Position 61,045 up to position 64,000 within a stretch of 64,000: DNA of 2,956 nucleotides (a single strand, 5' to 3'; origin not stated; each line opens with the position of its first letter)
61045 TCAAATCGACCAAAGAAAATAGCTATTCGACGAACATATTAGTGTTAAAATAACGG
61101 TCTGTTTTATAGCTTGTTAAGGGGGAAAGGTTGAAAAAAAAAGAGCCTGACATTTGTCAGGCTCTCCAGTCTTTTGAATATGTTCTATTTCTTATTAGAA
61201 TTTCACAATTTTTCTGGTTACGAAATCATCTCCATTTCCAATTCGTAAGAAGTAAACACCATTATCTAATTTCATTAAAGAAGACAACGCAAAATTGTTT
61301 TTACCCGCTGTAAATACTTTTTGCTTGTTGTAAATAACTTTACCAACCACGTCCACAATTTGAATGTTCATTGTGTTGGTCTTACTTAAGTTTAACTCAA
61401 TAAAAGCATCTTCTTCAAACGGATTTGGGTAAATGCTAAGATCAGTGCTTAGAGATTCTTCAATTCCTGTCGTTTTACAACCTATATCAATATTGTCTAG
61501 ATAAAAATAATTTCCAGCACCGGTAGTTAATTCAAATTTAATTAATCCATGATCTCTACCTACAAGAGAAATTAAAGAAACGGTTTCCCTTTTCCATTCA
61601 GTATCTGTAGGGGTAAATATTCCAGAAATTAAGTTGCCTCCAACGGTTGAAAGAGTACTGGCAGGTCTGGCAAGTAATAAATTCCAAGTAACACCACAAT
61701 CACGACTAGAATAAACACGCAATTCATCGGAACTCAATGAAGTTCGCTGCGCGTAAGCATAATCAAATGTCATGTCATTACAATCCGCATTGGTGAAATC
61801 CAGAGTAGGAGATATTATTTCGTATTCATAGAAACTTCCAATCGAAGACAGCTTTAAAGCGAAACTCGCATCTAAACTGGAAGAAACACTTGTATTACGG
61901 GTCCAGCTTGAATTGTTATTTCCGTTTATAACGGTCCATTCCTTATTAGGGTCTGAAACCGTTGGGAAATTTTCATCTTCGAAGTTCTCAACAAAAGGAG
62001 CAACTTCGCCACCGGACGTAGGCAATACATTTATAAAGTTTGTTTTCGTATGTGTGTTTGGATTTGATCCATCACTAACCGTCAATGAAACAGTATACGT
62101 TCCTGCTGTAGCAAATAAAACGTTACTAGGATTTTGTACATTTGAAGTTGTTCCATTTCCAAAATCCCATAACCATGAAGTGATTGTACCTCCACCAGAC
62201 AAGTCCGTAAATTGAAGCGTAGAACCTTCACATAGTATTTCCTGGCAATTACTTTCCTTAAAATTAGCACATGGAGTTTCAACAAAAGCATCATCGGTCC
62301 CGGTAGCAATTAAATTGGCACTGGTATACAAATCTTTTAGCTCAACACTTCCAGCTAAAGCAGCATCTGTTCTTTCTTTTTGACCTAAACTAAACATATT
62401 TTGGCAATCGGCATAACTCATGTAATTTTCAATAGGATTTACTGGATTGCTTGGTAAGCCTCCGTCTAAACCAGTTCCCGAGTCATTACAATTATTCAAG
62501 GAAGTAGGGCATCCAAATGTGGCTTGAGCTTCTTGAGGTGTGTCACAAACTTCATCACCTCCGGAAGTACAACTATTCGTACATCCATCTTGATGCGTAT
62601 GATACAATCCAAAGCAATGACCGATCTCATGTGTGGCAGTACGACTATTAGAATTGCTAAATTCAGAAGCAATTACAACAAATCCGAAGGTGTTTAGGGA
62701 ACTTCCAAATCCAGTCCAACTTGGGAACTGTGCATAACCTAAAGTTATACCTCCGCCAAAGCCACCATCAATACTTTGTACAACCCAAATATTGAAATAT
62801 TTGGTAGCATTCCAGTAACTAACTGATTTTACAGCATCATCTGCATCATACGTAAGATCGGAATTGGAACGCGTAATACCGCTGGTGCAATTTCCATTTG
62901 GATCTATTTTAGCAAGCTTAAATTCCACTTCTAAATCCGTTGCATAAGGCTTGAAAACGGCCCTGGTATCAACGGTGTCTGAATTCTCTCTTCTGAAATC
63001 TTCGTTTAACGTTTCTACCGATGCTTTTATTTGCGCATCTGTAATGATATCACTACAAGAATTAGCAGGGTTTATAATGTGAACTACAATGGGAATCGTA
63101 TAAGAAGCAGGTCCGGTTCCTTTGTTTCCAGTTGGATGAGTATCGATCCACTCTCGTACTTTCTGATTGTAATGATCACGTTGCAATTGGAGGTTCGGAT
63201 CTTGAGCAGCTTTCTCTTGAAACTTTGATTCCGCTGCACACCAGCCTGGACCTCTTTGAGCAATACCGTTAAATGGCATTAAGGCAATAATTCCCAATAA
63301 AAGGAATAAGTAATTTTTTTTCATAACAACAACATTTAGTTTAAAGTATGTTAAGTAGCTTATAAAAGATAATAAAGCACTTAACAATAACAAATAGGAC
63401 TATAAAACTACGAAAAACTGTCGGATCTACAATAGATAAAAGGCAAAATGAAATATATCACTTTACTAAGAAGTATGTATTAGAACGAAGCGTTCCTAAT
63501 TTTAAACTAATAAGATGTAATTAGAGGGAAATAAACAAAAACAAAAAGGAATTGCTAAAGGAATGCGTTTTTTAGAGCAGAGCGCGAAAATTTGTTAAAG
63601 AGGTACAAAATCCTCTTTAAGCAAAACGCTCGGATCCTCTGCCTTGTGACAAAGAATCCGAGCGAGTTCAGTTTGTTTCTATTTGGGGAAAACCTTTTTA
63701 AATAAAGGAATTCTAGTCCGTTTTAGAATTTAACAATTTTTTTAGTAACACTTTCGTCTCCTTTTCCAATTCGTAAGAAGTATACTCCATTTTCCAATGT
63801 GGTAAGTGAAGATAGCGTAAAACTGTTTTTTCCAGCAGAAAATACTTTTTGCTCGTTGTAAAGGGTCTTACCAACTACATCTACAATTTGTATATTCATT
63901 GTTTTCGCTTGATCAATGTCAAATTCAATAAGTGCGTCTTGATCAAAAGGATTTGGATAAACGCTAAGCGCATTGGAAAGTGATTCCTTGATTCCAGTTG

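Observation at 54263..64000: Head-to-tail array of at least five paralogous M43 metalloprotease-PKD-T9SS genes, each apparently monocistronic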

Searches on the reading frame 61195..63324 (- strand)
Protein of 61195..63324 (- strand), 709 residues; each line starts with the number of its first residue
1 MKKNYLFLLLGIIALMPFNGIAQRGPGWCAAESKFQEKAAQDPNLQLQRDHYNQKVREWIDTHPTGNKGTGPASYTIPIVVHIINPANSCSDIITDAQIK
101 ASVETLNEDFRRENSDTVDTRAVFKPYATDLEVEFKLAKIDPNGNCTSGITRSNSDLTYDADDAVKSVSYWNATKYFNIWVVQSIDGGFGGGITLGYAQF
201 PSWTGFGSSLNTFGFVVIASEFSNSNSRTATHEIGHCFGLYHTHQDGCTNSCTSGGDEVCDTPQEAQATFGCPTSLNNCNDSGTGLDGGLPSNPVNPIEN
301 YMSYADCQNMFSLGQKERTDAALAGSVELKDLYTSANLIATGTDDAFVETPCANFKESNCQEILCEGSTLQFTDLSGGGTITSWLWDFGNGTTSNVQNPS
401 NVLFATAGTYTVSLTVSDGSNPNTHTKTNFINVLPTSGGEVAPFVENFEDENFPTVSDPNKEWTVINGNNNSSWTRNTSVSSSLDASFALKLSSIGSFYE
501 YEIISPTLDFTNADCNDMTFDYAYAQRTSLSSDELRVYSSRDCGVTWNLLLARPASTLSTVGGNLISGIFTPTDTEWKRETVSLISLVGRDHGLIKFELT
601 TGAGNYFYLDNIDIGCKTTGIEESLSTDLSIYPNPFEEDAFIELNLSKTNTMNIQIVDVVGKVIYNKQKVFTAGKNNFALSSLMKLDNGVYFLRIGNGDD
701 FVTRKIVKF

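Call 7: search_protein_families(library=pfam, proteins=[window:61195-63324:-], max_evalue=0.01)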
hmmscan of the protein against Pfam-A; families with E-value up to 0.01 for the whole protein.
window:61195-63324:- (709 aa): 7 families
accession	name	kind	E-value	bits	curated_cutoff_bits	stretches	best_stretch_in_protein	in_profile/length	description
PF05572.19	Peptidase_M43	-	1.6e-18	67.5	23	1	169-323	10-151/152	Pregnancy-associated plasma protein-A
PF18911.6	PKD_4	-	3.6e-13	49.8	27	1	361-432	11-84/85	PKD domain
PF18962.6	Por_Secre_tail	-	7.5e-13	49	27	1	631-707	1-74/75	Secretion system C-terminal sorting domain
PF00801.26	PKD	-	1.6e-11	44.5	23.5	1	361-426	8-75/80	PKD domain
PF13582.12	Reprolysin_3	-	5.1e-06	27.5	22.4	1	127-243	15-123/123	Metallo-peptidase family M12B Reprolysin-like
PF13688.12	Reprolysin_5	-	6.4e-06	27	27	1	99-261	29-177/196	Metallo-peptidase family M12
PF13583.11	Reprolysin_4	-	0.00056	20.1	22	1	224-282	133-195/203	Metallo-peptidase family M12B Reprolysin-like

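Call 8: search_protein_families(library=ncbifam, proteins=[window:61195-63324:-], max_evalue=0.01)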
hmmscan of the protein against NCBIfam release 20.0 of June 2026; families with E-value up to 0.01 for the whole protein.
window:61195-63324:- (709 aa): 6 families
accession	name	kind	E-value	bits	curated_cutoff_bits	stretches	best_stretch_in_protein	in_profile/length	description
TIGR04183.1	Por_Secre_tail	domain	1.5e-14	53.7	23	1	631-708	1-71/72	T9SS type A sorting domain-containing protein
NF038113.1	T9SSA_dep_M36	equivalog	1e-10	40.5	885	1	613-707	777-867/869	T9SS-dependent M36 family metallopeptidase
TIGR03952.1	metzin_BF0631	equivalog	4.7e-07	29.1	208.1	1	60-201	31-171/351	zinc-dependent metalloproteinase lipoprotein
NF052323.1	T9SSA_dep_M6i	equivalog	1e-05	23.7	600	1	632-696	961-1025/1043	T9SS-dependent M6-like inactivated metalloprotease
NF038115.1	SVAGG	subfamily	0.00019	20.6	150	1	214-268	164-215/407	SVAGG family GlyGly-CTERM protein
NF033823.0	archmetzin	subfamily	0.00081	19.4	145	1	225-259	121-155/170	archaemetzincin family Zn-dependent metalloprotease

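Call 21: find_encoding_contigs(protein=window:61195-63324:-, flank=10000, max_places=3)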
Protein window:61195-63324:- (709 aa): no gene with exactly this product is on record in the collection.

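Call 26: find_related_loci(query=A2, collection=genome_contigs, flank=10000)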
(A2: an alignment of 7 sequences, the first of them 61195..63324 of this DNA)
Query A2 (709 aa) in genome_contigs; peptide patterns used: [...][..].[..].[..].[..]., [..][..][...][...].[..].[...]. (x = any residue, [..] = any of these).
599 stretches matched a pattern (row limit reached: there are more); 572 encode a relative of the query (tblastn E <= 1e-3); the best 80 are kept; 80 distinct loci.
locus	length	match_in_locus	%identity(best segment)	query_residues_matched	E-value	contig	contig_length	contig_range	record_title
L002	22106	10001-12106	38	8-707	3e-129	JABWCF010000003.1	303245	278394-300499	MAG: Flavobacteriales bacterium isolate MAG_49 scaffold_34, whole genome shotgun sequence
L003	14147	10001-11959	39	29-707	8e-120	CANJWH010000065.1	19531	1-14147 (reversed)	MAG: Bacteroidetes bacterium isolate RH-23may17-764 genome assembly, contig: RH-23may17-C20563, whole genome shotgun seq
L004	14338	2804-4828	37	29-707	3e-115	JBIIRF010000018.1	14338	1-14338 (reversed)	MAG: Bacteroidia bacterium isolate ME2003-08-07pf_3300034283_group2_bin117 Rohwer_bin449_scaffold_2675_c1, whole genome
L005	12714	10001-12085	36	1-707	1e-114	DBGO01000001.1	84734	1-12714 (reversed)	MAG TPA_asm: Flavobacteriales bacterium UBA852 UBA852_contig_2684, whole genome shotgun sequence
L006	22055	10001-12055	37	1-707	3e-113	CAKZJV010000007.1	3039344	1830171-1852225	MAG TPA_asm: uncultured Cryomorphaceae bacterium isolate ERR2094164_bin.83_CONCOCT_v1.1_MAG genome assembly, contig: ERZ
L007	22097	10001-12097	37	1-707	1e-112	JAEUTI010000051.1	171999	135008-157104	MAG: Bacteroidia bacterium isolate new MAG-325 k141_1758984, whole genome shotgun sequence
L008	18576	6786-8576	38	3-614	2e-112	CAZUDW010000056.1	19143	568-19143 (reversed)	MAG TPA_asm: uncultured Flavobacteriales bacterium isolate binchicken_co275_1 genome assembly, contig: NODE_3794_length_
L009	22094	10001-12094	35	1-707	1e-111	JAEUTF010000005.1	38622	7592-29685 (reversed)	MAG: Bacteroidia bacterium isolate new MAG-322 k141_765162, whole genome shotgun sequence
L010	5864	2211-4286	35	1-707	2e-111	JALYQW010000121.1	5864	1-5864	MAG: Bacteroidota bacterium isolate MDV bin73 SD1454-56_k127_303412, whole genome shotgun sequence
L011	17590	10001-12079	35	1-707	4e-111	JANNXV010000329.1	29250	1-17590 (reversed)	MAG: Bacteroidota bacterium isolate VAR_34_metabat_144 VAR_34_k141_675611, whole genome shotgun sequence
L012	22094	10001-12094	34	1-707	1e-109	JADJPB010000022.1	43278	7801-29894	MAG: Bacteroidetes bacterium isolate Fred_18-Q3-R57-64_BATAC.296 tig00039660-10-435770, whole genome shotgun sequence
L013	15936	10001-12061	35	7-707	1e-109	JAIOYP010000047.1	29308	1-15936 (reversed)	MAG: Flavobacteriales bacterium isolate Tobar13m-G11 Tobar13m-C1810, whole genome shotgun sequence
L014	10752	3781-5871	36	8-695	1e-109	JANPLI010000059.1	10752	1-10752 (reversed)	MAG: Hymenobacteraceae bacterium isolate VAR_61_concoct_317_sub VAR_61_k141_1110211, whole genome shotgun sequence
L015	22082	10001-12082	35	1-707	2e-109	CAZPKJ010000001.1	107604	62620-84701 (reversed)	MAG TPA_asm: uncultured Flavobacteriaceae bacterium isolate SRP287453_co1_109 genome assembly, contig: NODE_197_length_1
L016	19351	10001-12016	36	9-707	5e-109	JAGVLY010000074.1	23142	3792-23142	MAG: Bacteroidia bacterium isolate SW_52 c_000000099756, whole genome shotgun sequence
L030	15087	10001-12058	36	6-709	1e-117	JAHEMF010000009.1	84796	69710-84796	MAG: Bacteroidetes bacterium isolate Ww66 NODE_360_length_84796_cov_5.409058, whole genome shotgun sequence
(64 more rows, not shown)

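Call 29: search_solved_structures(query=window:61195-63324:-, max_evalue=0.01, show_alignments=2)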
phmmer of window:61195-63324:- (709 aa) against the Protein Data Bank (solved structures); distinct sequences matched with E-value up to 0.01: 25.
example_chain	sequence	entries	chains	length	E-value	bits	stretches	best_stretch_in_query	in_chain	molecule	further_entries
3lum_A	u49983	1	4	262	5.6e-38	133.9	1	76-325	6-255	Ulilysin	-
3lun_A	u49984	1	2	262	1.7e-37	132.3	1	76-325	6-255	Ulilysin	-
8cdb_A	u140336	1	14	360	2.8e-37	131.6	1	76-325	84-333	Ulilysin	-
2cki_A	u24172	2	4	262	3.8e-37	131.1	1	76-325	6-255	ULILYSIN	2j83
8cd8_A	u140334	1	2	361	6.8e-37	130.3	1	76-325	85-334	Ulilysin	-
6r7u_A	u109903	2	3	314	2.1e-36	128.7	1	53-320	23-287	Mirolysin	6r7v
6r7w_A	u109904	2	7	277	4.2e-36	127.6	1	74-320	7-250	Mirolysin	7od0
9lrk_A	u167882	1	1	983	2.7e-10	42.4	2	378-425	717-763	Collagenase ColH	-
9lqj_A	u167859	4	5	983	2.7e-10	42.4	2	378-425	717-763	Collagenase ColH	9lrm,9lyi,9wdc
1l0q_A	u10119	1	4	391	5.6e-10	41.3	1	331-433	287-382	Surface layer protein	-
4l9d_A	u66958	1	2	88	6.7e-08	34.4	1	365-429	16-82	Protease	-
6aem_A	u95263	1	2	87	4.6e-07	31.7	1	377-432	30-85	PKD domain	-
4u6t_A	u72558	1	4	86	6.3e-06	27.9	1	377-425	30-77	ColH protein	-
4u7k_A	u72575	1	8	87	6.5e-06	27.9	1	377-425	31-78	ColH protein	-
4jgu_A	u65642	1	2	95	0.00012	23.7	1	378-424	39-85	ColH protein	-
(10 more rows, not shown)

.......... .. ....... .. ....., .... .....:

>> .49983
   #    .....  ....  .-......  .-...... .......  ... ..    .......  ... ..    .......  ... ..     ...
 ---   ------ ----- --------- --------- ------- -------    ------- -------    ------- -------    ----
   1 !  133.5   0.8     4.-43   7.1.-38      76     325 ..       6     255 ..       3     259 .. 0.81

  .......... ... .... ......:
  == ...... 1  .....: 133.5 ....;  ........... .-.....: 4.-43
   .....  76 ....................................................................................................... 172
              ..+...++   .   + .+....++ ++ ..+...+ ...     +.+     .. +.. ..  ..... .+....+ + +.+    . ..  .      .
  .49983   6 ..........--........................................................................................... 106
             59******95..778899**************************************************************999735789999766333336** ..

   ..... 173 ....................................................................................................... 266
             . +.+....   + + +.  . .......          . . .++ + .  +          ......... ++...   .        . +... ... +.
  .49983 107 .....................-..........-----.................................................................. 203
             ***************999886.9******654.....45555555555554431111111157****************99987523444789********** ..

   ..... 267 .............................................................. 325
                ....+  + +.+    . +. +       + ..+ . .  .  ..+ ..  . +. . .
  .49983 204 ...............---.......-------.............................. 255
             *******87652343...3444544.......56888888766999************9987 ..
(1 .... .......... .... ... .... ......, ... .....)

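Call 33: list_cluster_members(proteins=[P0001, P0002, P0003, window:61195-63324:-, window:58760-60892:-])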
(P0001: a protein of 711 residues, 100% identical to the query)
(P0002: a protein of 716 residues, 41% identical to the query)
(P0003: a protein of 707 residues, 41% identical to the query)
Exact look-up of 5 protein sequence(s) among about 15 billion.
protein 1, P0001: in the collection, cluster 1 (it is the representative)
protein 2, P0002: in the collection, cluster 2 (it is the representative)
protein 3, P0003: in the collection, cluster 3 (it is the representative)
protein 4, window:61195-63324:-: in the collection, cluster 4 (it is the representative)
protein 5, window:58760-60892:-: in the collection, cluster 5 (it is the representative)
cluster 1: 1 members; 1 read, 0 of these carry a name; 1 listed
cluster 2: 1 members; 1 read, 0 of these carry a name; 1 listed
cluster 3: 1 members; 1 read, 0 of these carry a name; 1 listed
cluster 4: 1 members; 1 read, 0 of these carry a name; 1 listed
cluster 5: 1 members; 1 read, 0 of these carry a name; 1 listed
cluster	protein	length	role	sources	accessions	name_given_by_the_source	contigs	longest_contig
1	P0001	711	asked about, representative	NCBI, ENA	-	-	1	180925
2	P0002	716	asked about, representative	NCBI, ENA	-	-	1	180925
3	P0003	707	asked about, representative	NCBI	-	-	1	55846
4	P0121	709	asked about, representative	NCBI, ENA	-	-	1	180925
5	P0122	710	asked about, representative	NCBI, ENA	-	-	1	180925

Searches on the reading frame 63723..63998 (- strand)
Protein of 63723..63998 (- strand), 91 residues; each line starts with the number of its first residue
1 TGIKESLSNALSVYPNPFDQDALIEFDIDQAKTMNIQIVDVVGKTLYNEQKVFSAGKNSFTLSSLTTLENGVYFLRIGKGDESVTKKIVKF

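Call 7: search_protein_families(library=pfam, proteins=[window:63723-63998:-], max_evalue=0.01)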
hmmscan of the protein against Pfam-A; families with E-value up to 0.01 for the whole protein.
window:63723-63998:- (91 aa): 2 families
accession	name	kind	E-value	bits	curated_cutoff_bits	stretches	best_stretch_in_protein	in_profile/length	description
PF18962.6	Por_Secre_tail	-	8.9e-14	52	27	1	13-89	1-74/75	Secretion system C-terminal sorting domain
PF13585.12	CHU_C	-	0.0072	16.9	27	1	24-79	20-72/86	CHU_C Type IX secretion signal domain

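Call 8: search_protein_families(library=ncbifam, proteins=[window:63723-63998:-], max_evalue=0.01)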
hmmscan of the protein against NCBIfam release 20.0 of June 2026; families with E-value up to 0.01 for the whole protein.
window:63723-63998:- (91 aa): 5 families
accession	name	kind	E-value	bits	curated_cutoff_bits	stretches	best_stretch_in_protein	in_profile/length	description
TIGR04183.1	Por_Secre_tail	domain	5.7e-15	55.1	23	1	13-90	1-71/72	T9SS type A sorting domain-containing protein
NF038113.1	T9SSA_dep_M36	equivalog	6.2e-11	41.2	885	1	8-89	790-867/869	T9SS-dependent M36 family metallopeptidase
NF052323.1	T9SSA_dep_M6i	equivalog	3.6e-07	28.5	600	1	14-90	961-1038/1043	T9SS-dependent M6-like inactivated metalloprotease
NF033707.1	T9SS_sortase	equivalog_domain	8.4e-05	20.4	420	1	9-77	997-1075/1095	type IX secretion system sortase PorU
NF033708.1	T9SS_Cterm_ChiA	domain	0.0016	18.2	40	1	36-89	4-54/55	T9SS sorting signal type C domain-containing protein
